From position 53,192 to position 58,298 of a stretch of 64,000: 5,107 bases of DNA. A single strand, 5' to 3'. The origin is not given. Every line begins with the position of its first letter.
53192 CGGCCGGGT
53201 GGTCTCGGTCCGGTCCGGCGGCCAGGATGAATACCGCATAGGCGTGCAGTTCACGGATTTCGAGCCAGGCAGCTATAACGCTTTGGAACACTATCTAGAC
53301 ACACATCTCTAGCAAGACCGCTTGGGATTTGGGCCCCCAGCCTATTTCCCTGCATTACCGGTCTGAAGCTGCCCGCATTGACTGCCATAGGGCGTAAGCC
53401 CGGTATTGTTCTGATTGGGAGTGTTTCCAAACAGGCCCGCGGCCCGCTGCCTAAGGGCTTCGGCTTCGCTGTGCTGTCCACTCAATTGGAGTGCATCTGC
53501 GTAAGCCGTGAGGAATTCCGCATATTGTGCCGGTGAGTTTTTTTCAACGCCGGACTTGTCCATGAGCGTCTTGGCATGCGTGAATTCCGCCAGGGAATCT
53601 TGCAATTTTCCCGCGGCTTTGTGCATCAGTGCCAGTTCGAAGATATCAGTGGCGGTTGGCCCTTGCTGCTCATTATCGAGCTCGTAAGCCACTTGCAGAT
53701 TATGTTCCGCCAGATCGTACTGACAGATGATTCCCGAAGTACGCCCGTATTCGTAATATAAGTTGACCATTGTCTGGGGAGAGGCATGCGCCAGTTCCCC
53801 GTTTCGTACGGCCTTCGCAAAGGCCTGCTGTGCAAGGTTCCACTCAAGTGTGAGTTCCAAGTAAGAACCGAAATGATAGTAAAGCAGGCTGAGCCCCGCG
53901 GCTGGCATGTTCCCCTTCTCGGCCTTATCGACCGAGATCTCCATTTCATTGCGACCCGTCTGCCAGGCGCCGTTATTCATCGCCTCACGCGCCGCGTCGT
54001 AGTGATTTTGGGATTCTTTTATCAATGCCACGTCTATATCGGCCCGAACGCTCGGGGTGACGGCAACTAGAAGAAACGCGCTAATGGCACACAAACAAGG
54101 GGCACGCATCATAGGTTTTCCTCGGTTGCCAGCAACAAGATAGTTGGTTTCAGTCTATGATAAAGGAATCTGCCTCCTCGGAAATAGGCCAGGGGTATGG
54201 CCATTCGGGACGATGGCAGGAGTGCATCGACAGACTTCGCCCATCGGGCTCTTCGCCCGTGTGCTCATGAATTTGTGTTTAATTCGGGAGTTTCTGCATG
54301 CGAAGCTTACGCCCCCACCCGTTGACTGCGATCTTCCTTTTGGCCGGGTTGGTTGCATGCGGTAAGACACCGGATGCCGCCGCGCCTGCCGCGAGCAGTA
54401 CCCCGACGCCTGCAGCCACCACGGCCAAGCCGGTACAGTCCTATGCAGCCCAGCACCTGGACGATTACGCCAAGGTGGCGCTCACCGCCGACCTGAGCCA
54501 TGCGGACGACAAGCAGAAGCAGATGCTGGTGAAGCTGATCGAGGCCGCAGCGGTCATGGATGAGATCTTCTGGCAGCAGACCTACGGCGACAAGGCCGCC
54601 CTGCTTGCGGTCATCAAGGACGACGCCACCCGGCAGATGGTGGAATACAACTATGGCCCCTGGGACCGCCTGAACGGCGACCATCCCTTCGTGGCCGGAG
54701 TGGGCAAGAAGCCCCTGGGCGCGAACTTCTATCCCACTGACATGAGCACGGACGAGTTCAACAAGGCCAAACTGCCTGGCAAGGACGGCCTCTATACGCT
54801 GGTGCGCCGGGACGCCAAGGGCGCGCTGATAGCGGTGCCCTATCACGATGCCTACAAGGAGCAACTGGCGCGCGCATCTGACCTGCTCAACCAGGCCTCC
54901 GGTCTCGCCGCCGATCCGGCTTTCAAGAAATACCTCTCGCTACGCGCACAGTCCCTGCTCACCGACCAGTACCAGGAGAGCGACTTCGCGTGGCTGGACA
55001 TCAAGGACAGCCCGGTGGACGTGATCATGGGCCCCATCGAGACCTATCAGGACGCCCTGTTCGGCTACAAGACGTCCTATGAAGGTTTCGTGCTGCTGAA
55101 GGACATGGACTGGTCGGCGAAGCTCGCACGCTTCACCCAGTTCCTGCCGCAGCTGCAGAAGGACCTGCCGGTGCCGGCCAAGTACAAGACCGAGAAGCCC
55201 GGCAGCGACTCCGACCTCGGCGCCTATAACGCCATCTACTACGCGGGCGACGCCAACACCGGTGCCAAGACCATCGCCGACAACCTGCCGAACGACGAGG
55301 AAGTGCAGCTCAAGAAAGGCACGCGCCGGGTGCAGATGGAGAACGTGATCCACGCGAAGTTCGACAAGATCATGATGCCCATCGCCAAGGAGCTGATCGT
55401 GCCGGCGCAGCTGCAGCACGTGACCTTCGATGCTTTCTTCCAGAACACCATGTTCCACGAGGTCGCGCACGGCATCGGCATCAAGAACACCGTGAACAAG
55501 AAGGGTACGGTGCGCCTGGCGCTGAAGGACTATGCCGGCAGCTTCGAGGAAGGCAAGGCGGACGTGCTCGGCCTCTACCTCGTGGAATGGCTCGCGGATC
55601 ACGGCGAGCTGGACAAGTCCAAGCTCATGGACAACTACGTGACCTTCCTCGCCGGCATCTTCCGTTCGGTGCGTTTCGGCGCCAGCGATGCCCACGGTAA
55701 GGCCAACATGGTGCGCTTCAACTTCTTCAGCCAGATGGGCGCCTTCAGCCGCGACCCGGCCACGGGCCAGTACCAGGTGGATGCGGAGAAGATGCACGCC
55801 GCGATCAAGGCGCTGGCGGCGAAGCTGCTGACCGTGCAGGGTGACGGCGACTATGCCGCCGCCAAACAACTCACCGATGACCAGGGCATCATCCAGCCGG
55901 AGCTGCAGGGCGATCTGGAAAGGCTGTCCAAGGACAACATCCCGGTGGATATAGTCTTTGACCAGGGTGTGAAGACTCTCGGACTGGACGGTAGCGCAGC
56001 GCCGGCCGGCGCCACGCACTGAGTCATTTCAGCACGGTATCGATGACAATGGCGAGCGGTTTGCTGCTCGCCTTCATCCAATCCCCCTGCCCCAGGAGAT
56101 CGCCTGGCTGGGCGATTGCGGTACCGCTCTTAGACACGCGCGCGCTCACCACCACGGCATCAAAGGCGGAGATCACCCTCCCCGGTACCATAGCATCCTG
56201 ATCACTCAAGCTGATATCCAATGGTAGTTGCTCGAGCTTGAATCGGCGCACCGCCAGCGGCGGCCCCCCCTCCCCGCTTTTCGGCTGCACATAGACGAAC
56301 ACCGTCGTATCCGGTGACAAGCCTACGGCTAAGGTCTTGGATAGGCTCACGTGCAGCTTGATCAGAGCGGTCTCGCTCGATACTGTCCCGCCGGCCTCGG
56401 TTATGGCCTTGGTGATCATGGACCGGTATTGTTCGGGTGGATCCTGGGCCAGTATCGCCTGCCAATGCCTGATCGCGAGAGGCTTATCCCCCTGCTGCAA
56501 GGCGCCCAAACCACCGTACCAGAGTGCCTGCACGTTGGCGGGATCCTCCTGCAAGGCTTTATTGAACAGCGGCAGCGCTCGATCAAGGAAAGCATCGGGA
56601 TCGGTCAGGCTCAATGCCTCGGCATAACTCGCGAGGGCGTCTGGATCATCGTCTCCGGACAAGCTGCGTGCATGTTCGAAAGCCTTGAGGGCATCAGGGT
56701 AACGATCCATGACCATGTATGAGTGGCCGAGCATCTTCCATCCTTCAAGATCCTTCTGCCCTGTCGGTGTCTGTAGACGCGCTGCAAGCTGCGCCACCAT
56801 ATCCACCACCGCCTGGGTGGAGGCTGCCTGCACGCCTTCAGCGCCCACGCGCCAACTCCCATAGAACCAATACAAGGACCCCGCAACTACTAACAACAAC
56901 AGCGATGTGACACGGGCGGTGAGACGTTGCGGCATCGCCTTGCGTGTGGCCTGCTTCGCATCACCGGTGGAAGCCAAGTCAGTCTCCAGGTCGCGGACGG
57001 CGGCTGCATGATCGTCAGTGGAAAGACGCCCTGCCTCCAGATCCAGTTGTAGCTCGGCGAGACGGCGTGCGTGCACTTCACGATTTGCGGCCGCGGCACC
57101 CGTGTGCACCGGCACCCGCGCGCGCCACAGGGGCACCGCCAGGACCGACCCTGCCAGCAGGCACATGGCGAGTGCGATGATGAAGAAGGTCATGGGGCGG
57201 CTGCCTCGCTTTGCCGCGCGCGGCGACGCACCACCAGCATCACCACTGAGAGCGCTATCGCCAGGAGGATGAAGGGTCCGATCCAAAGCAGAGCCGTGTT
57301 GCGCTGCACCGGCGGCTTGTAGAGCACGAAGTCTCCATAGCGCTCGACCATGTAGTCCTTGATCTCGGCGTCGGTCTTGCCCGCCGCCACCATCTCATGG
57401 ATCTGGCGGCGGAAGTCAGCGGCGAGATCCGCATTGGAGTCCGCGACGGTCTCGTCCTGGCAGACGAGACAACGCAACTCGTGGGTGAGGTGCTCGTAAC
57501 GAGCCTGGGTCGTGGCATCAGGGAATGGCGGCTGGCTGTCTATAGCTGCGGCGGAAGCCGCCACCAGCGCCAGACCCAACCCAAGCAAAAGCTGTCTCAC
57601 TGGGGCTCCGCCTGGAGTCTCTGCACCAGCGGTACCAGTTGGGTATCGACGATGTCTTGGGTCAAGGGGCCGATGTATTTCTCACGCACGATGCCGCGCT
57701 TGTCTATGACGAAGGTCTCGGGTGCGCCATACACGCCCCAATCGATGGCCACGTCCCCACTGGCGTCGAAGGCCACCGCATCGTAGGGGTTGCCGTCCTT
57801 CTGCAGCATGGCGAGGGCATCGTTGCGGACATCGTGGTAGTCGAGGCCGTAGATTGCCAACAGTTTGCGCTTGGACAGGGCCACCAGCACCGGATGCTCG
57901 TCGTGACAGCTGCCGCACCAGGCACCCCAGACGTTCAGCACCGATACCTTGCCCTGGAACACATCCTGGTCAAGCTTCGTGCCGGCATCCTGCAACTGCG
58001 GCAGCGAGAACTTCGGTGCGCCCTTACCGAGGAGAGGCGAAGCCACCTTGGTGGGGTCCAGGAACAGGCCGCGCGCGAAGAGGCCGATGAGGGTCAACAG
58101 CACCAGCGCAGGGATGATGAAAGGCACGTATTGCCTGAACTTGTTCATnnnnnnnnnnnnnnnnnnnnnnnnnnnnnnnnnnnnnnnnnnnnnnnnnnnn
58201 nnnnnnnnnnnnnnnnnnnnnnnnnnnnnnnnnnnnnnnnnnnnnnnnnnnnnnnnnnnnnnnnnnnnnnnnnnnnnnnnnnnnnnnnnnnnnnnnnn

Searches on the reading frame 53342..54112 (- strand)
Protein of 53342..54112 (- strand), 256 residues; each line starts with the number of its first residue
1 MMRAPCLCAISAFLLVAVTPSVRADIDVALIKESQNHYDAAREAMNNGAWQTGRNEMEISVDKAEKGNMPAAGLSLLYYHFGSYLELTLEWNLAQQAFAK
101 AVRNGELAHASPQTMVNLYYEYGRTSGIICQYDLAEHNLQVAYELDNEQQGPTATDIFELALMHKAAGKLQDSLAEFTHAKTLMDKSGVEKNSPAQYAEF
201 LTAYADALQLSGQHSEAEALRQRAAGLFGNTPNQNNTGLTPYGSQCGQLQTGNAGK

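Call 50: search_protein_families(library=pfam, proteins=[window:53342-54112:-], max_evalue=0.01)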
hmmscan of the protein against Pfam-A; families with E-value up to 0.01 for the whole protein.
window:53342-54112:- (256 aa): 3 families
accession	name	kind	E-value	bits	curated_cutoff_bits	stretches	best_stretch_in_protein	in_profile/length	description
PF16969.10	SRP68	-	0.0022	17.5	26.1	1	108-230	374-497/565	RNA-binding signal recognition particle 68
PF25058.1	ARM_TT21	-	0.003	18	27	0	161-235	14-94/155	Tetratricopeptide repeat protein 21 ARM repeat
PF11846.14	Wzy_C_2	-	0.0032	17.9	28.5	1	198-234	146-182/191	Virulence factor membrane-bound polymerase, C-terminal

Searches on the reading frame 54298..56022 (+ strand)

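Call 50: search_protein_families(library=pfam, proteins=[window:54298-56022:+], max_evalue=0.01)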
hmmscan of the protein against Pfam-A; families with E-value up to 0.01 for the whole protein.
window:54298-56022:+ (574 aa): 1 family
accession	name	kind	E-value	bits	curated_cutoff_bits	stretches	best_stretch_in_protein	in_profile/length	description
PF03571.21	Peptidase_M49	-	1e-16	60.9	21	1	178-394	94-306/548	Peptidase family M49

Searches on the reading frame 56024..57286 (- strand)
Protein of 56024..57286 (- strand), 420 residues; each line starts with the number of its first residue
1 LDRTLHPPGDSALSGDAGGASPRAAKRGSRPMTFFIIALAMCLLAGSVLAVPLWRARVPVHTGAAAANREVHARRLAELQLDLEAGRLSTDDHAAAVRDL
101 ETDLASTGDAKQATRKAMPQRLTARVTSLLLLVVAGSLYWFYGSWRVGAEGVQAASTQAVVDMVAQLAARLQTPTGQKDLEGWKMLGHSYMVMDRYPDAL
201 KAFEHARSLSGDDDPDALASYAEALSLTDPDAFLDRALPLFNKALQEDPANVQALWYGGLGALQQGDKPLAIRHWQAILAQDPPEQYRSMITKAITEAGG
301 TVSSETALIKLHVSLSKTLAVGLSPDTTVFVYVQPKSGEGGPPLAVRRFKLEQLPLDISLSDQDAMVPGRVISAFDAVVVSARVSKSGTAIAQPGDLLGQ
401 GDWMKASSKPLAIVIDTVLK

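Call 3: search_protein_families(library=pfam, proteins=[window:56024-57286:-], max_evalue=0.1)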
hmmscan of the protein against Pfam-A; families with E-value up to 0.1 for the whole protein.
window:56024-57286:- (420 aa): 9 families
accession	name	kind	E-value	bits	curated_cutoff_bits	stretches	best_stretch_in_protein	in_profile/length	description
PF23892.1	Ig_CycH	-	4.8e-28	97.5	27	1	309-416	1-108/108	Cytochrome c-type biogenesis protein H Ig-like domain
PF23914.1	TPR_CcmH_CycH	-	5.4e-20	72.3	42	1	153-286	25-155/158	Cytochrome c-type biogenesis protein H TPR domain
PF07719.23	TPR_2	-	5e-10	39.2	27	1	181-211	2-32/34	Tetratricopeptide repeat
PF00515.34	TPR_1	-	3.1e-08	33.5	27.8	1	181-209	2-30/34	Tetratricopeptide repeat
PF13432.12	TPR_16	-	8.8e-08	32.9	32.7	1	234-284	13-63/65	Tetratricopeptide repeat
PF14559.12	TPR_19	-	2e-05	25.3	25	1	235-293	8-67/68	Tetratricopeptide repeat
PF13428.12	TPR_14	-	0.00014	22.6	23.5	1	181-223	2-43/44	Tetratricopeptide repeat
PF13424.12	TPR_12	-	0.012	16.3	30.1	1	186-221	9-48/77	Tetratricopeptide repeat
PF05120.17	GvpG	-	0.086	13.5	30.6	0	74-104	35-65/67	Gas vesicle protein G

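Call 4: search_protein_families(library=ncbifam, proteins=[window:56024-57286:-], max_evalue=0.1)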
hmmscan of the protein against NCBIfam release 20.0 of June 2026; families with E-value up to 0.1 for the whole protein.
window:56024-57286:- (420 aa): 9 families
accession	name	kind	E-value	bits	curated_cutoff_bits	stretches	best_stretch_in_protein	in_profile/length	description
TIGR03142.1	cytochro_ccmI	equivalog_domain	8.2e-18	64.8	29.3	1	33-146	1-118/118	c-type cytochrome biogenesis protein CcmI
NF007692.0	PRK10370.1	equivalog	6.8e-08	32.3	306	1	165-297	65-197/206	heme lyase NrfEFG subunit NrfG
TIGR02917.1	PEP_TPR_lipo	equivalog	1.7e-06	26.2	312.2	1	89-283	613-801/899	XrtA/PEP-CTERM system TPR-repeat protein PrsT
NF008757.0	PRK11788.1-5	equivalog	0.00016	20.9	363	1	180-305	141-265/388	lipopolysaccharide assembly protein LapB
NF040959.1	MamA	equivalog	0.0008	18.9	200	1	177-285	68-172/204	magnetosome protein MamA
NF050813.1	CellDivFtsNCaul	equivalog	0.0043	17.3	300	0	102-173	13-80/268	cell division protein FtsN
TIGR02552.1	LcrH_SycD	equivalog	0.0056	16.4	104.8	0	183-225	55-96/136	SycD/LcrH family type III secretion system chaperone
NF008755.0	PRK11788.1-3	equivalog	0.0078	15.6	430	1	231-310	193-270/388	lipopolysaccharide assembly protein LapB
NF008756.0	PRK11788.1-4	equivalog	0.032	13.3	474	1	207-311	168-271/389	lipopolysaccharide assembly protein LapB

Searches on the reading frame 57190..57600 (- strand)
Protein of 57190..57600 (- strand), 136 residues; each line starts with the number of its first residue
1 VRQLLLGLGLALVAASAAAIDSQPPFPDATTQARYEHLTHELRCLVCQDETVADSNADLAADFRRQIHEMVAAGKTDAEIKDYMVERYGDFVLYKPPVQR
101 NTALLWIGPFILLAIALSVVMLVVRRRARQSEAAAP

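Call 3: search_protein_families(library=pfam, proteins=[window:57190-57600:-], max_evalue=0.1)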
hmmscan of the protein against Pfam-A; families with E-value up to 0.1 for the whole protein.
window:57190-57600:- (136 aa): 1 family
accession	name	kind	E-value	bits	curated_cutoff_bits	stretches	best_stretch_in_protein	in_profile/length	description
PF03918.19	CcmH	-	2.4e-48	163.5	25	1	10-133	4-127/143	Cytochrome C biogenesis protein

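Call 4: search_protein_families(library=ncbifam, proteins=[window:57190-57600:-], max_evalue=0.1)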
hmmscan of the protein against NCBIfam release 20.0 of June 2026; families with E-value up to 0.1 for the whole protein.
window:57190-57600:- (136 aa): 5 families
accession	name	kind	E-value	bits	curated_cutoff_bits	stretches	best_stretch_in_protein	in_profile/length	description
TIGR03147.1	cyt_nit_nrfF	exception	3.3e-31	107.6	159.2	1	13-127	13-126/126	heme lyase NrfEFG subunit NrfF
NF011569.0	PRK14993.1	equivalog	0.003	17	416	1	5-91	14-102/244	tetrathionate reductase subunit TtrB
TIGR02120.1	GspF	equivalog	0.0089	15.3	424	1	27-123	90-185/401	type II secretion system inner membrane protein GspF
TIGR01224.1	hutI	equivalog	0.073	11.9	298.15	1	49-81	83-115/377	imidazolonepropionase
NF041012.2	T4P_ComGB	equivalog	0.079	12.3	240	1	63-122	261-319/332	competence type IV pilus assembly protein ComGB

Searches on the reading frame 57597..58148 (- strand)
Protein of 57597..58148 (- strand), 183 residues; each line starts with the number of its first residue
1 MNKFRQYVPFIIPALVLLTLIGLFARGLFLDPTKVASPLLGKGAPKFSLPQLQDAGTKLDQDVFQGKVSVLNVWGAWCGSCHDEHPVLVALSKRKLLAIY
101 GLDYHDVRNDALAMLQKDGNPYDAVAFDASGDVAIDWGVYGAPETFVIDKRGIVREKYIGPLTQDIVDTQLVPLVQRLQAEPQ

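Call 3: search_protein_families(library=pfam, proteins=[window:57597-58148:-], max_evalue=0.1)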
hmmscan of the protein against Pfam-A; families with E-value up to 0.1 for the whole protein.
window:57597-58148:- (183 aa): 5 families
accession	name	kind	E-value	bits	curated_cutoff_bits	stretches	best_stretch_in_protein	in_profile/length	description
PF08534.16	Redoxin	-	1.4e-15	57.8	26.6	1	41-164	3-138/148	Redoxin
PF00578.27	AhpC-TSA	-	2.1e-13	50.8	26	1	41-156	2-123/124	AhpC/TSA family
PF00085.26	Thioredoxin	-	6.9e-05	23.2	23.5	1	58-102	9-56/103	Thioredoxin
PF13905.12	Thioredoxin_8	-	0.00088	20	27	1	66-154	1-94/94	Thioredoxin-like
PF13098.12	Thioredoxin_2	-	0.042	14.6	27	1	66-164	5-97/104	Thioredoxin-like domain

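Call 4: search_protein_families(library=ncbifam, proteins=[window:57597-58148:-], max_evalue=0.1)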
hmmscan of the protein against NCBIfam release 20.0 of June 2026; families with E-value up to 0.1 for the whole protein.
window:57597-58148:- (183 aa): 10 families
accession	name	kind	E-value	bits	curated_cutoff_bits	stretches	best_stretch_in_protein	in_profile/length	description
TIGR00385.1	dsbE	subfamily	1.9e-47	161.1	123.15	1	31-176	27-172/173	DsbE family thiol:disulfide interchange protein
NF011941.0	PRK15412.1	equivalog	1.4e-36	125.7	359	1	8-180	8-181/185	thiol:disulfide interchange protein DsbE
NF002854.0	PRK03147.1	subfamily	5.2e-14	52.5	170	1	17-170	17-168/176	thiol-disulfide oxidoreductase ResA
NF041202.1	StoA_CxxC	exception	3.4e-08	33.5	210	1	65-166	51-156/163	endospore biogenesis thiol-disulfide oxidoreductase StoA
NF047696.1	ThlDiSintTplARhiz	equivalog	1.3e-07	31.6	230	1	49-94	79-125/219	thiol:disulfide interchange protein TlpA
TIGR01068.1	thioredoxin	equivalog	7.9e-05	22.8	96.8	1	58-103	5-53/101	thioredoxin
NF041054.1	WAxxUGC_long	equivalog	0.00024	20.5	300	1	41-154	81-195/354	ResA-like WAxxUGC motif-containing protein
TIGR02661.1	MauD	equivalog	0.0038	16.7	188.6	1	37-159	45-164/189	methylamine dehydrogenase accessory protein MauD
NF006898.0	PRK09381.1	equivalog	0.035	14.5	138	0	58-90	12-45/109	thioredoxin TrxA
NF008229.0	PRK10996.1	equivalog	0.037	13.8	125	1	55-93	41-79/141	thioredoxin TrxC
